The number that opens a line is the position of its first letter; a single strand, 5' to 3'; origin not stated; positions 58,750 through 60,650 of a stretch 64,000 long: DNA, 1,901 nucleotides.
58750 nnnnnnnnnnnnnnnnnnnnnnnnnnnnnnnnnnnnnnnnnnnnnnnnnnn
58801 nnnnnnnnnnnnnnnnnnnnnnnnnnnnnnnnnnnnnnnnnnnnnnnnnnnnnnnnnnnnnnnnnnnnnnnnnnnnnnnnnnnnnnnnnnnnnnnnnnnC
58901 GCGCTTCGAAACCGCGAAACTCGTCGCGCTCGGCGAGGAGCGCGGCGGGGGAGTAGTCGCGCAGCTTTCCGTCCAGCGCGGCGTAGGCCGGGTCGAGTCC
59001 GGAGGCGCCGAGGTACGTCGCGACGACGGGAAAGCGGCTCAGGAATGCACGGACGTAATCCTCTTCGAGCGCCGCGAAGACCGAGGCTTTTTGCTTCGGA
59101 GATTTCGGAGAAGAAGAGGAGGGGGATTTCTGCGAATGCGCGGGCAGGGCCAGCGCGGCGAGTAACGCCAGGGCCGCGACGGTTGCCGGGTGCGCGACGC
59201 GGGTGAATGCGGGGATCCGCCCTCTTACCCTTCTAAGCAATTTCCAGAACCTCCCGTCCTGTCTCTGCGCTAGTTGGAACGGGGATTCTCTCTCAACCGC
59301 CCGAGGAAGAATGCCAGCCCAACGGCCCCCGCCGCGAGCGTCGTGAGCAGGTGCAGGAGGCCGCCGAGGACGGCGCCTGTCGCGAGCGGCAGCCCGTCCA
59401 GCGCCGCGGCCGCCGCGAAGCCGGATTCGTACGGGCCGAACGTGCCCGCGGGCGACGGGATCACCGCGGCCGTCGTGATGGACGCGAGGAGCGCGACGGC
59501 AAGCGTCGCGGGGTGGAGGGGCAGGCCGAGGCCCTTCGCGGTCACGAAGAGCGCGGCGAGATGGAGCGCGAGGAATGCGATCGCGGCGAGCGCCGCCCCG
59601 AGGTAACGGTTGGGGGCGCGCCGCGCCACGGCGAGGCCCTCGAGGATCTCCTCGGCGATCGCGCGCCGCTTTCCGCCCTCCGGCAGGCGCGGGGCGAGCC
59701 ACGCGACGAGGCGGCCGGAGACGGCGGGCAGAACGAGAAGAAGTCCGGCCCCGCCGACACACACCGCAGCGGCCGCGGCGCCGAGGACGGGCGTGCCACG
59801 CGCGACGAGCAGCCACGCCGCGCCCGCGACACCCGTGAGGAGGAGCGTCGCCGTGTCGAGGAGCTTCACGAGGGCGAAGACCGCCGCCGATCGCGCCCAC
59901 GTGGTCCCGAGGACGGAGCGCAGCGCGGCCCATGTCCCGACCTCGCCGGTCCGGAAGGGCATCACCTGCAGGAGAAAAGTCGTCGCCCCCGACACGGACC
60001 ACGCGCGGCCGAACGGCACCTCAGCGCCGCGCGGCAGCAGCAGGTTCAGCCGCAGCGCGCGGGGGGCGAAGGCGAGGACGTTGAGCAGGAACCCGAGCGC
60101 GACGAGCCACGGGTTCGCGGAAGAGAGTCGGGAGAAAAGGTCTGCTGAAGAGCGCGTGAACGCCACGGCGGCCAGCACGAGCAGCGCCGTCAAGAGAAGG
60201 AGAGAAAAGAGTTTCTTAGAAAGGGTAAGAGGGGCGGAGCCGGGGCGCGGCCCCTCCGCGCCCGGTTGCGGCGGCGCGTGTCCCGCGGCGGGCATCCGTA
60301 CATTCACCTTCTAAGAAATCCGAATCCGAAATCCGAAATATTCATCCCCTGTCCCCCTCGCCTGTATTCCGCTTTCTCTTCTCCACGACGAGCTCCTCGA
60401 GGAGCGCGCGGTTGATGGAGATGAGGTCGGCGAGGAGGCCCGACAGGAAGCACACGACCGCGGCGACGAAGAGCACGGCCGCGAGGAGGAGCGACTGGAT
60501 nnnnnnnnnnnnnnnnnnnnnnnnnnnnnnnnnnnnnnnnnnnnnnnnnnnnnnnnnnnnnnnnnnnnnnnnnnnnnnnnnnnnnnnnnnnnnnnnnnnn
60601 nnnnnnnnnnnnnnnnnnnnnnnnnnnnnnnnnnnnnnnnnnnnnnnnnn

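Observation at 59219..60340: Mini-repeat copies supplying translation-initiation signals, plus a 3x CCGAAAT tandem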

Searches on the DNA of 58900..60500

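Call 70: search_rna_families(source=window, start=58900, end=60500, threshold=evalue, max_evalue=1)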
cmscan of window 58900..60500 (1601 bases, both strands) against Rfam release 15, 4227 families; matches with E-value up to 1: 0.
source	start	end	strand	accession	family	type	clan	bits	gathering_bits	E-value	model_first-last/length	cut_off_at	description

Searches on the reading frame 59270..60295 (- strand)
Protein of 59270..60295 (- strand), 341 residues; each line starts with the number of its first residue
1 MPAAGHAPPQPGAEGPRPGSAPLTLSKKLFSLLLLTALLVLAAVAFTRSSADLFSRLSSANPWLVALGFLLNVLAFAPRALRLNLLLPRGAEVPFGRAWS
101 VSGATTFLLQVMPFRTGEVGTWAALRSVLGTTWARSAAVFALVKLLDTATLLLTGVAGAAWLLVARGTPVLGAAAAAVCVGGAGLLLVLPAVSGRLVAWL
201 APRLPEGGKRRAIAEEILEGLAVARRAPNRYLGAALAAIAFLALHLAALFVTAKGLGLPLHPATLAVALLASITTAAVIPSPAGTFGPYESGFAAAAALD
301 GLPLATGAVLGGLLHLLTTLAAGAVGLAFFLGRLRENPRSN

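Call 14: search_protein_families(library=pfam, proteins=[window:59270-60295:-])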
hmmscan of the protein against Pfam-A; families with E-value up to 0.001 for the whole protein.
window:59270-60295:- (341 aa): 1 family
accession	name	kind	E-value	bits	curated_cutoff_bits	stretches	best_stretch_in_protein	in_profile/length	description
PF03706.18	LPG_synthase_TM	-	6e-25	88.8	33.4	1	36-326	4-302/302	Lysylphosphatidylglycerol synthase TM region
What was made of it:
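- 60188..60236 (+): Box B, the inverted partner of box A (core 60213-60221). It lies inside the flippase-like coding sequence and is read antisense as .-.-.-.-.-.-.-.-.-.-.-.. The Pfam LPG_synthase_TM match begins at residue 36, just after it (call 14).
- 59270..60295 (-): Flippase-like (LPG_synthase_TM) gene. Pfam PF03706, E=6e-25 (call 14).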
